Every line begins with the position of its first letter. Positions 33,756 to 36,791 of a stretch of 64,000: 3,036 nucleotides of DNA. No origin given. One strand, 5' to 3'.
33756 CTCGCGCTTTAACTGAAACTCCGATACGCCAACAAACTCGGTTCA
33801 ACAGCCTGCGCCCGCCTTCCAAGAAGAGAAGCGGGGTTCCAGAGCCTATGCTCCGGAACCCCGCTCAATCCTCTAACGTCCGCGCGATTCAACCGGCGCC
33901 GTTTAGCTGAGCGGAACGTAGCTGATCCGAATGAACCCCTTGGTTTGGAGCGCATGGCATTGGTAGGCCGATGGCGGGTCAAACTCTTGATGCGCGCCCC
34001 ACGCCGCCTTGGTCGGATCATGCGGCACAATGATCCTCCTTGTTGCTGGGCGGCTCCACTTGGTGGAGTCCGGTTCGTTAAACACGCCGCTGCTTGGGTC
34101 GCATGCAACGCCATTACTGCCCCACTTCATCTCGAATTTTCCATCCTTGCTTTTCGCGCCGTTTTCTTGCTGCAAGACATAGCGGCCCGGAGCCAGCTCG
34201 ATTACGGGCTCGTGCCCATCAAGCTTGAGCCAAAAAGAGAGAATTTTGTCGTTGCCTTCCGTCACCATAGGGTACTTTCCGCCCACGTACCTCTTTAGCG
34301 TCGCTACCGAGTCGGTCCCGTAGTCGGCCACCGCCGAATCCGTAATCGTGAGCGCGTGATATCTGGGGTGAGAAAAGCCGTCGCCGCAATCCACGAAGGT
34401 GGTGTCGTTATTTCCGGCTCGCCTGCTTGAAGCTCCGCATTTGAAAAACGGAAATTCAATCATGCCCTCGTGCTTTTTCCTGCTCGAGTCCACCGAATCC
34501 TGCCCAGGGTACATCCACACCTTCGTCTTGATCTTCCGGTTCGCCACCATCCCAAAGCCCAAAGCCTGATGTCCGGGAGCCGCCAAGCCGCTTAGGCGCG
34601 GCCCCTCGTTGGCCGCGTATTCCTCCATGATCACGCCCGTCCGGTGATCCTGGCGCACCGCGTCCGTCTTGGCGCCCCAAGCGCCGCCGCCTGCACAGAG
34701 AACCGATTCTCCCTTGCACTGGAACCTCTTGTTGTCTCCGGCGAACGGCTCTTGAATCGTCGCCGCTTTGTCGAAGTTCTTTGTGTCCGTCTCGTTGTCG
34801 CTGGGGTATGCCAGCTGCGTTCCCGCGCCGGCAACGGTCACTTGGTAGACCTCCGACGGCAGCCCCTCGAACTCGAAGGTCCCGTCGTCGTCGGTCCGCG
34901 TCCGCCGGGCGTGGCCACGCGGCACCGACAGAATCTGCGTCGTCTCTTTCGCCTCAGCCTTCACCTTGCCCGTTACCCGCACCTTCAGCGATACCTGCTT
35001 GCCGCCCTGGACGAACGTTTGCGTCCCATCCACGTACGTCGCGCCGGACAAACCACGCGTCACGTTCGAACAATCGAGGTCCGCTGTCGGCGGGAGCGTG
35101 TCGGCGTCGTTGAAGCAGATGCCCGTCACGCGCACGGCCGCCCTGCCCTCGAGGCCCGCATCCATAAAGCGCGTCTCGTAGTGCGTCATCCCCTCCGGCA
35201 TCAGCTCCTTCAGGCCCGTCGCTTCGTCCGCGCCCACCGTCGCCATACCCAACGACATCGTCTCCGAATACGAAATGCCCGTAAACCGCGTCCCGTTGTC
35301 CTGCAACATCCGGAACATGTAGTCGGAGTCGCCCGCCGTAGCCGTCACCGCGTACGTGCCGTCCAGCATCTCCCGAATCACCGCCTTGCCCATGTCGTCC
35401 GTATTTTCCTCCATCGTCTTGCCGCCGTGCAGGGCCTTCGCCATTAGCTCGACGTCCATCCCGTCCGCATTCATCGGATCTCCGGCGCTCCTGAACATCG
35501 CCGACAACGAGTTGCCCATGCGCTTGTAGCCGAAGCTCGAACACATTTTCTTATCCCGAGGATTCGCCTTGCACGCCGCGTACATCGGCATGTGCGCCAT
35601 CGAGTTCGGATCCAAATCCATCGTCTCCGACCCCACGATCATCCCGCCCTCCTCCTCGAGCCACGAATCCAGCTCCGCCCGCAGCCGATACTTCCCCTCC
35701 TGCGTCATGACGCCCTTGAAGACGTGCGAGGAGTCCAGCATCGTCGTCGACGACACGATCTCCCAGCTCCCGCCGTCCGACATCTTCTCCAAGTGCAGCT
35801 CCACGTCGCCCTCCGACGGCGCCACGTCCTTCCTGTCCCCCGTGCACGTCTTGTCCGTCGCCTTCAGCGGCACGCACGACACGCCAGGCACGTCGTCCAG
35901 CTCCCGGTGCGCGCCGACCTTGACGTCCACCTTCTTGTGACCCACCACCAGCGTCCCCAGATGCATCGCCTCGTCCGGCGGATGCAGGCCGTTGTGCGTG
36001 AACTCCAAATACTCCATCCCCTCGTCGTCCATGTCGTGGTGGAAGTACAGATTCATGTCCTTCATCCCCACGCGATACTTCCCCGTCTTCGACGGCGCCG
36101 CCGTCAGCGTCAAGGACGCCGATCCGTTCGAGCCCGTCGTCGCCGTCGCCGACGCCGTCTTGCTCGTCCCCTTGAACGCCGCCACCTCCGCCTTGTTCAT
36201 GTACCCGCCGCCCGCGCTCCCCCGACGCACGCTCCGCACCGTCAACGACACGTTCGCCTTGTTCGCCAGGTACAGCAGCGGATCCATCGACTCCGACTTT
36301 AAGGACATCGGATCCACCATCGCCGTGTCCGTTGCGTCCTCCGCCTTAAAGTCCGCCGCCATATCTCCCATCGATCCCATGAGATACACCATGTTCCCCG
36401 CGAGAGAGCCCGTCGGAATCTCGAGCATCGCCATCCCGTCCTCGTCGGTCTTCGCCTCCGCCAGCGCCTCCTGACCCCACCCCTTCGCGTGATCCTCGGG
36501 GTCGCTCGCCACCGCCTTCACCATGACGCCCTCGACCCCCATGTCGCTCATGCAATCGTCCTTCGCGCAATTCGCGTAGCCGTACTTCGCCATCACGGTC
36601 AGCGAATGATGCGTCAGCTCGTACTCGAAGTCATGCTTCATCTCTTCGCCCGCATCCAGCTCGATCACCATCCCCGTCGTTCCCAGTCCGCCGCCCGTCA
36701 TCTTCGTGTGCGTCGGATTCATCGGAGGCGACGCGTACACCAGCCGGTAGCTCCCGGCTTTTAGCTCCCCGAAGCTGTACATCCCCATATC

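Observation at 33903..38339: Giant surface protein with a strikingly methionine-rich core (about 10 % Met over about 600 aa): possible Cu(I)-binding or oxidant-sink domain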

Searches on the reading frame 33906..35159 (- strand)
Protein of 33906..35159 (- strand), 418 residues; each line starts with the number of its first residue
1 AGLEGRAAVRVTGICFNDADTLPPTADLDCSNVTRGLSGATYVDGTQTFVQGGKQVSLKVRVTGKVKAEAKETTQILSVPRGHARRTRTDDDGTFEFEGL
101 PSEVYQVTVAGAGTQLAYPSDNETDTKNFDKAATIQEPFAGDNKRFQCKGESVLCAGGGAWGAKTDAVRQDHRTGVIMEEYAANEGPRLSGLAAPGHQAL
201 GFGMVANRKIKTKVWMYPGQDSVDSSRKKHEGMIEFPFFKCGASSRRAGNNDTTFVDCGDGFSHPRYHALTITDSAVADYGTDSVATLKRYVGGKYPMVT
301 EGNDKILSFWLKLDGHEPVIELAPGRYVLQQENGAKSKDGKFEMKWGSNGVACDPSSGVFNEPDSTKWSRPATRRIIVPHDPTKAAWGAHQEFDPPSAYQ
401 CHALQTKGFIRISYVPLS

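Call 33: search_solved_structures(query=A4, max_evalue=1)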
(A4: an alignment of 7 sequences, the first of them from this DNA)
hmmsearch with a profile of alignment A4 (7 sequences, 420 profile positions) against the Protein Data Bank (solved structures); distinct sequences matched with E-value up to 1: 2.
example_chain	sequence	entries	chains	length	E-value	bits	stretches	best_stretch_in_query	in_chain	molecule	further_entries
7e8t_L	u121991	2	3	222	0.62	12.1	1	208-302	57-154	GTP-binding protein YPT32/YPT11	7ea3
7u05_L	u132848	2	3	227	0.65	12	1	208-302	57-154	GTP-binding protein YPT32/YPT11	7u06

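Call 43: search_protein_representatives(alignment_id=A4)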
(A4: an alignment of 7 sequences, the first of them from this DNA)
Query: 7 sequences, 420 profile positions. Proteins with E-value up to 0.001 (for the whole library): 97; up to 1e-10: 16; up to 1e-30: 4. The best 97 are listed.
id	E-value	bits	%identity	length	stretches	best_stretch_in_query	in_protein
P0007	1.5e-117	409.5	-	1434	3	1-357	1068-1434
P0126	1.3e-79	284.5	-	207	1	217-420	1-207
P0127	3.9e-78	279.6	-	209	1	108-275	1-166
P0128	1.8e-31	125.9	-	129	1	305-393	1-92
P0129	6.4e-24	101.0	-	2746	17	75-112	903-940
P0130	7.6e-23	97.5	-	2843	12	73-167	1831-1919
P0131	2.2e-16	76.2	-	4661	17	68-151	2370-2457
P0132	3.6e-15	72.2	-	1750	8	85-113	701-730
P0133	5.9e-15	71.5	-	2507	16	86-142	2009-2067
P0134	1.2e-14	70.5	-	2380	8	87-145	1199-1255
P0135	1.3e-14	70.3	-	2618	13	85-118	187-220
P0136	2.0e-14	69.7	-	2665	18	86-167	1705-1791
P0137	4.3e-14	68.6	-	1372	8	67-125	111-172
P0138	7.8e-14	67.8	-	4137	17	85-113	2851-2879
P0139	1.1e-13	67.3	-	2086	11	74-112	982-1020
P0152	6.5e-07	45.0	-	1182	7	84-112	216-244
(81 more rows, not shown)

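Call 45: find_encoding_contigs(protein=P0126, flank=10000, max_places=5)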
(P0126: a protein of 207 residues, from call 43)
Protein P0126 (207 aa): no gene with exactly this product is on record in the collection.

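Call 50: predict_structure(alignment_id=A4)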
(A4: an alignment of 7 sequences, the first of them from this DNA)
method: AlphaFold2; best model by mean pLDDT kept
length: 418 residues; sequences in the alignment: 7
mean_pLDDT: 29.4   pTM: 0.19
mean pLDDT of the five models: 29.4, 28.9, 26.7, 26.1, 24.4
residues with pLDDT >= 90: 0; 70-90: 0; 50-70: 0; < 50: 418
segments of 3 or more residues with pLDDT < 50: 1-418
pLDDT, mean of each block of 10 residues (from residue 1): 23 27 23 26 27 31 30 31 29 27 23 26 32 32 41 39 38 40 33 29 24 25 32 29 35 37 34 26 25 24 26 25 26 27 25 32 28 25 27 33 31 28
secondary structure, 60 per line:
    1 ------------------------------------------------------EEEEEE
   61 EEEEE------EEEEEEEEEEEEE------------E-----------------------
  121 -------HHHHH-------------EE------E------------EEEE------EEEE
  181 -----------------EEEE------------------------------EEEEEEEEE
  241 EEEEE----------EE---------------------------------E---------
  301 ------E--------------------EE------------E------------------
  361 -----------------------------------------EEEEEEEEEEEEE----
elements in order: E55-65 E72-84 H128-132 E167-170 E177-180 E198-201 E232-245 E402-414

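Call 67: search_protein_families(library=pfam, alignment_id=A4, max_evalue=1)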
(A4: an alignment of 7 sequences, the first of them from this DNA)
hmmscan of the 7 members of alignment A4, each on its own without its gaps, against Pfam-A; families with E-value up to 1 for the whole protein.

A. member 1, seq(418 aa): 4 families
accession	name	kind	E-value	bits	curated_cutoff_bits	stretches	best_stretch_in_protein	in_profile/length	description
PF13620.12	CarboxypepD_reg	-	1.1e-06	29.3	32.3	1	76-118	19-63/82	Carboxypeptidase regulatory-like domain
PF17210.9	SdrD_B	-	0.011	16.3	29.7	1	85-130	40-84/112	SdrD B-like domain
PF13715.12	CarbopepD_reg_2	-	0.018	15.5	32.2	1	63-114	2-55/88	CarboxypepD_reg-like domain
PF09430.16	EMC7_beta-sandw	-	0.042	14.5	26.6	1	83-111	19-47/122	ER membrane protein complex subunit 7, beta-sandwich domain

B. families by the number of members that match (of 7 scanned): 6 families
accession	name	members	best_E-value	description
PF13620.12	CarboxypepD_reg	7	9.7e-07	Carboxypeptidase regulatory-like domain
PF13715.12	CarbopepD_reg_2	3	0.0023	CarboxypepD_reg-like domain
PF09430.16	EMC7_beta-sandw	3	0.0056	ER membrane protein complex subunit 7, beta-sandwich domain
PF17210.9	SdrD_B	3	0.011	SdrD B-like domain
PF25048.1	Beta-prop_TEP1_C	1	0.011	TEP-1 C-terminal beta-propeller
PF14686.12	fn3_3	1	0.1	Polysaccharide lyase family 4, domain II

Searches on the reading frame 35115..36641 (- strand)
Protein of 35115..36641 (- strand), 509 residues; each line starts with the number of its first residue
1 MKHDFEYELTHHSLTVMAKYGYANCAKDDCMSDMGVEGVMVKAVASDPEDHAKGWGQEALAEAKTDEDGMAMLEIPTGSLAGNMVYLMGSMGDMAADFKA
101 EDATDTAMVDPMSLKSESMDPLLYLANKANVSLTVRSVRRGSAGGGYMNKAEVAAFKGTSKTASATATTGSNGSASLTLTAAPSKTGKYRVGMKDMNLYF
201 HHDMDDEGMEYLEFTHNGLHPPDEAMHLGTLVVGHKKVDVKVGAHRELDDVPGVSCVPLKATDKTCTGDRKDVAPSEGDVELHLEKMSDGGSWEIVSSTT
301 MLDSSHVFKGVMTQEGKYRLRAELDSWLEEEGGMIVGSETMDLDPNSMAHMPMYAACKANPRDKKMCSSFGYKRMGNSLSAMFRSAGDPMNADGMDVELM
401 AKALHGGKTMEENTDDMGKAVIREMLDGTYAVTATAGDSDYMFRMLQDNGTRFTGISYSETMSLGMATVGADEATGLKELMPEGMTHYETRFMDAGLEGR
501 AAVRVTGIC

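Call 31: find_homologous_proteins(query=window:35115-36641:-, max_evalue=0.01)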
Query window:35115-36641:-: 8000 candidates shared short words with the query, none scored E <= 0.01.

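Call 71: find_homologous_proteins(query=A6, max_evalue=0.01)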
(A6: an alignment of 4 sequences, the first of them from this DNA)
Query A6 (4 sequences): 8000 candidates shared short words with the query, none scored E <= 0.01.
